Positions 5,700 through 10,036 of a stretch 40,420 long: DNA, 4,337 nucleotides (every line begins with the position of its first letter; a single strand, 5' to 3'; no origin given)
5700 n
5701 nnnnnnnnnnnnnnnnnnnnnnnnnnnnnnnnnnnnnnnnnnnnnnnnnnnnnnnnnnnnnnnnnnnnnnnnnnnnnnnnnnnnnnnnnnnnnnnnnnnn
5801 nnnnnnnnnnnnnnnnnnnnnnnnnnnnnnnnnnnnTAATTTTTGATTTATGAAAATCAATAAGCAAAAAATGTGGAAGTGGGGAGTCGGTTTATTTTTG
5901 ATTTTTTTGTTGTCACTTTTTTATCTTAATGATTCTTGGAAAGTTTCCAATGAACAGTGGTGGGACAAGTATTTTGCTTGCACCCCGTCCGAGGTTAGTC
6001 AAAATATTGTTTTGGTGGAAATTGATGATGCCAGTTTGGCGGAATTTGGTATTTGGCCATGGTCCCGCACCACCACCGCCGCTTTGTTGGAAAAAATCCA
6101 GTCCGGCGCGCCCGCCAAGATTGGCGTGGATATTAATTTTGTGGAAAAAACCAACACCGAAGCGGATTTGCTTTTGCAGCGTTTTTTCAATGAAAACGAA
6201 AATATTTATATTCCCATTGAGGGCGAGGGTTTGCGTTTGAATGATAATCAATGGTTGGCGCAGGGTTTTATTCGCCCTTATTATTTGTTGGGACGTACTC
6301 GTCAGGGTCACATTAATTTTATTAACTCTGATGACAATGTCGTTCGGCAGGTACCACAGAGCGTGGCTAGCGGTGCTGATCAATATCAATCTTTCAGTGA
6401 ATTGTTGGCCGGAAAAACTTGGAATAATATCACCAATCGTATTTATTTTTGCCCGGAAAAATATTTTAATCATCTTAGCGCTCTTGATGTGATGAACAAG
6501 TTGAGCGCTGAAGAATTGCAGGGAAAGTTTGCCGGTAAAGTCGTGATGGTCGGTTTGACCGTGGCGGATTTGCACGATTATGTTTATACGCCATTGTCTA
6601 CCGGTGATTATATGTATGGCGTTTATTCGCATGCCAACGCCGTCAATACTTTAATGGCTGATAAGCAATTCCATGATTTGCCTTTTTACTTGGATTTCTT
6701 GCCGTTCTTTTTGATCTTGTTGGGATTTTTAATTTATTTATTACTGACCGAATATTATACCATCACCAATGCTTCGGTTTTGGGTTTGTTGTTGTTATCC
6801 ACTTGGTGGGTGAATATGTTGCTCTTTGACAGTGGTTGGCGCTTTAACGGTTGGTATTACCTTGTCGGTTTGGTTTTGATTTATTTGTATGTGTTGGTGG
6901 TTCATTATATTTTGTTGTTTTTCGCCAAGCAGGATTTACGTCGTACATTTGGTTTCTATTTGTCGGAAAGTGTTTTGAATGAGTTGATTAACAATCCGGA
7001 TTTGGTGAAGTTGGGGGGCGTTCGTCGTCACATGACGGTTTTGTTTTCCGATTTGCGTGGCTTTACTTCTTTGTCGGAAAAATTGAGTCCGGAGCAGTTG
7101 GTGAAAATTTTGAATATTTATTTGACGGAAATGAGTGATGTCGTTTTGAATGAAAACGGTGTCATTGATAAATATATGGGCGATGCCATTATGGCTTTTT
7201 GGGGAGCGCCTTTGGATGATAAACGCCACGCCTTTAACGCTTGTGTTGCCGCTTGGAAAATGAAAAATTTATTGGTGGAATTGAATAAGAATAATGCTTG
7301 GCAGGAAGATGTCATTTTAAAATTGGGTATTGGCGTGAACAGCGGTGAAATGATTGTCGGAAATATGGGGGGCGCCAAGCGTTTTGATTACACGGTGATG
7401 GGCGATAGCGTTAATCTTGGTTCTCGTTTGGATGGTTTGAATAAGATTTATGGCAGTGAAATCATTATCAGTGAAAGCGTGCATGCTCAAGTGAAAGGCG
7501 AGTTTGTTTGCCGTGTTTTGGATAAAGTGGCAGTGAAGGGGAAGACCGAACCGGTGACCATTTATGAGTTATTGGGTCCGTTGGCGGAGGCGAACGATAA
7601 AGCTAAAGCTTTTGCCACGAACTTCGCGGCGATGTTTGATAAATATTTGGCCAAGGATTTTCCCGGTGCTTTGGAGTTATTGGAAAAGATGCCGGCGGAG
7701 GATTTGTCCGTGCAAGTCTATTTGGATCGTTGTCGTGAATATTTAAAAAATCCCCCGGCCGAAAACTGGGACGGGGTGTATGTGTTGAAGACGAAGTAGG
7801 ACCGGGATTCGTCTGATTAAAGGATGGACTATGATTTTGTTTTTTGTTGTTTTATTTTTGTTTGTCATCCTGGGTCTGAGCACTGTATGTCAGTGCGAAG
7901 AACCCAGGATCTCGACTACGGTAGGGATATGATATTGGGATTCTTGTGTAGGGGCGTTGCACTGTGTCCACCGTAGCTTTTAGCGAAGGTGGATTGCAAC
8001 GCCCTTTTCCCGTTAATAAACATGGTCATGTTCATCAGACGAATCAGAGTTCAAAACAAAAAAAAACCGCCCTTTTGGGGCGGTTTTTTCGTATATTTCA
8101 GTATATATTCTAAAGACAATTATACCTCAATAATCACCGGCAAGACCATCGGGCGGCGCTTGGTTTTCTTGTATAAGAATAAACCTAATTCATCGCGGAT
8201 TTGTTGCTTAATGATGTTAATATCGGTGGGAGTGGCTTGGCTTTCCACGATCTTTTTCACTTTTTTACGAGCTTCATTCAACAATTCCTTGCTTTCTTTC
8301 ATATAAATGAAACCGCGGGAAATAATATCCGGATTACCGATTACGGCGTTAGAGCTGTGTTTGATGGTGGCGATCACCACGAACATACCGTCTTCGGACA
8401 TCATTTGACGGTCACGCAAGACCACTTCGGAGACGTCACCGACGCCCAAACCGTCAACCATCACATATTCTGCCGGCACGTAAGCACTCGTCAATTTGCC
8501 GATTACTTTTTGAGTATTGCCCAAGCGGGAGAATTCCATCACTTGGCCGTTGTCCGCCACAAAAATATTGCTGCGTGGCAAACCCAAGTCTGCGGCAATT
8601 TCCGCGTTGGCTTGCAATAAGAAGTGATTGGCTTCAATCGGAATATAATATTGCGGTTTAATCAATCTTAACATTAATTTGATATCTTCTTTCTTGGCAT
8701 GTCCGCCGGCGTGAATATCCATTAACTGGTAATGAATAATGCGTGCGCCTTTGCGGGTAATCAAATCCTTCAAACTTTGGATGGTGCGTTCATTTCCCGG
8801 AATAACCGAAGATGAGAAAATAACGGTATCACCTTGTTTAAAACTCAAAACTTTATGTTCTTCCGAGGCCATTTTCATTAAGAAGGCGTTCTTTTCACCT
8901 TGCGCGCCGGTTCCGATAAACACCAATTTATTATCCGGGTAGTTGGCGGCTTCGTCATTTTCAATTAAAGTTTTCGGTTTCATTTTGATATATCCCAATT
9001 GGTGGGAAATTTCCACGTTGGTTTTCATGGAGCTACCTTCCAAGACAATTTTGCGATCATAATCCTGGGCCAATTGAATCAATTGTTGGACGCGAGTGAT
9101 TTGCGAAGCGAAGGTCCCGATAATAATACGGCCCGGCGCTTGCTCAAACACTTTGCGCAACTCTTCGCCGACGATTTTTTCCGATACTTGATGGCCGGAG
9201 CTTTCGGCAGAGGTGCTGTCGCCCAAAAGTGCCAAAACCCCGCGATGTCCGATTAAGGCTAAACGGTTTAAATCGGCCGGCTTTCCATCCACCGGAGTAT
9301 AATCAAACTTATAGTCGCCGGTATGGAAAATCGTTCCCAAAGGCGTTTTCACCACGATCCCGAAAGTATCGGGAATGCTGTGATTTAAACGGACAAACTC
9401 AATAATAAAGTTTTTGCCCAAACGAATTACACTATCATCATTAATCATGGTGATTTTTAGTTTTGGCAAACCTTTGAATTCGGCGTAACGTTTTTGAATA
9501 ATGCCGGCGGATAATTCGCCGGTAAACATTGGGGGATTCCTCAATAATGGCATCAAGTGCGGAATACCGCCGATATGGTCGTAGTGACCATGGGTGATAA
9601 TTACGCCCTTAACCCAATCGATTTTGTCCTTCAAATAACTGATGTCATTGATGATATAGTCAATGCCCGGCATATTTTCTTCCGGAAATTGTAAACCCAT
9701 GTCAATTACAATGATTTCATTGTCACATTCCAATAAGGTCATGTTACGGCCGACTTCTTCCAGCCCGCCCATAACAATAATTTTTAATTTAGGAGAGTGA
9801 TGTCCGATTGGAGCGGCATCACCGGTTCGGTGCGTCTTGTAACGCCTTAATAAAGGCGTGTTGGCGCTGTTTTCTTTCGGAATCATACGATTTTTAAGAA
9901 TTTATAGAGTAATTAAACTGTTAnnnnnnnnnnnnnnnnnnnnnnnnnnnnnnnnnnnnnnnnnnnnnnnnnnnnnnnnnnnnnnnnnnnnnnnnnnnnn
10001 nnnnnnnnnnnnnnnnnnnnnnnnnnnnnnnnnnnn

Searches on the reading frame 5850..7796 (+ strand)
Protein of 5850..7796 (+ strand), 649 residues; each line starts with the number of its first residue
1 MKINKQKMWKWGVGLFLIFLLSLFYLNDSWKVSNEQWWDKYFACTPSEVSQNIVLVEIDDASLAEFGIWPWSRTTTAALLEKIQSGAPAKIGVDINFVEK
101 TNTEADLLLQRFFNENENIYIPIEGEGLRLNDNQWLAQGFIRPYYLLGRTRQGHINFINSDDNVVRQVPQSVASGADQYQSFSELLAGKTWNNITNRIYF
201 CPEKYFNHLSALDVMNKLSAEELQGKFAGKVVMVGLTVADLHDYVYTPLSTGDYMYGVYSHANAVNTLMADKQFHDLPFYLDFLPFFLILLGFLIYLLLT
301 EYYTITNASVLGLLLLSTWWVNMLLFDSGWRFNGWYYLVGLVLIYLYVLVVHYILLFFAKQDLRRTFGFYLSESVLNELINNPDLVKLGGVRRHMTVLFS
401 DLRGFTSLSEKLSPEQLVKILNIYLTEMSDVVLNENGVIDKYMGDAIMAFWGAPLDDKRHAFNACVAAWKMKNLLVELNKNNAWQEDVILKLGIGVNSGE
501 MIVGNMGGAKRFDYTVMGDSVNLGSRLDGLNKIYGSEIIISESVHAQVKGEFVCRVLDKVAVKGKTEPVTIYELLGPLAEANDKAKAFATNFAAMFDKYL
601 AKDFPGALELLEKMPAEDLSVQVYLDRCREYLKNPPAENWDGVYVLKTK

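Call 59: search_protein_families(library=pfam, proteins=[window:5850-7796:+], max_evalue=0.0001)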
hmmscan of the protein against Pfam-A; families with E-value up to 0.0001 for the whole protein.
window:5850-7796:+ (649 aa): 2 families
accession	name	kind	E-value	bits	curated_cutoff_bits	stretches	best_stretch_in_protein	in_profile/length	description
PF05226.16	CHASE2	-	3.5e-38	132.1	26.3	1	20-292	6-247/257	CHASE2 domain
PF00211.25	Guanylate_cyc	-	7.4e-23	81.5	21.9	1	394-570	8-178/183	Adenylate and Guanylate cyclase catalytic domain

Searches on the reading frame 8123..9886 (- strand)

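Call 59: search_protein_families(library=pfam, proteins=[window:8123-9886:-], max_evalue=0.0001)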
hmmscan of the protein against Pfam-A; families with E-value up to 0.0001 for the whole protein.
window:8123-9886:- (588 aa): 4 families
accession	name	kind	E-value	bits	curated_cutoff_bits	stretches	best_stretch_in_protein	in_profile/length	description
PF22505.1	RNase_J_b_CASP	-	3.2e-42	143.7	27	1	252-372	2-122/126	Ribonuclease J, beta-CASP domain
PF17770.6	RNase_J_C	-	2e-31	109.4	23.8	1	489-588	1-102/102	Ribonuclease J C-terminal domain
PF12706.13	Lactamase_B_2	-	2e-12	47.6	27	1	85-193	24-144/200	Beta-lactamase superfamily domain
PF00753.33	Lactamase_B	-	5.2e-10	40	22.7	1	45-196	4-154/196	Metallo-beta-lactamase superfamily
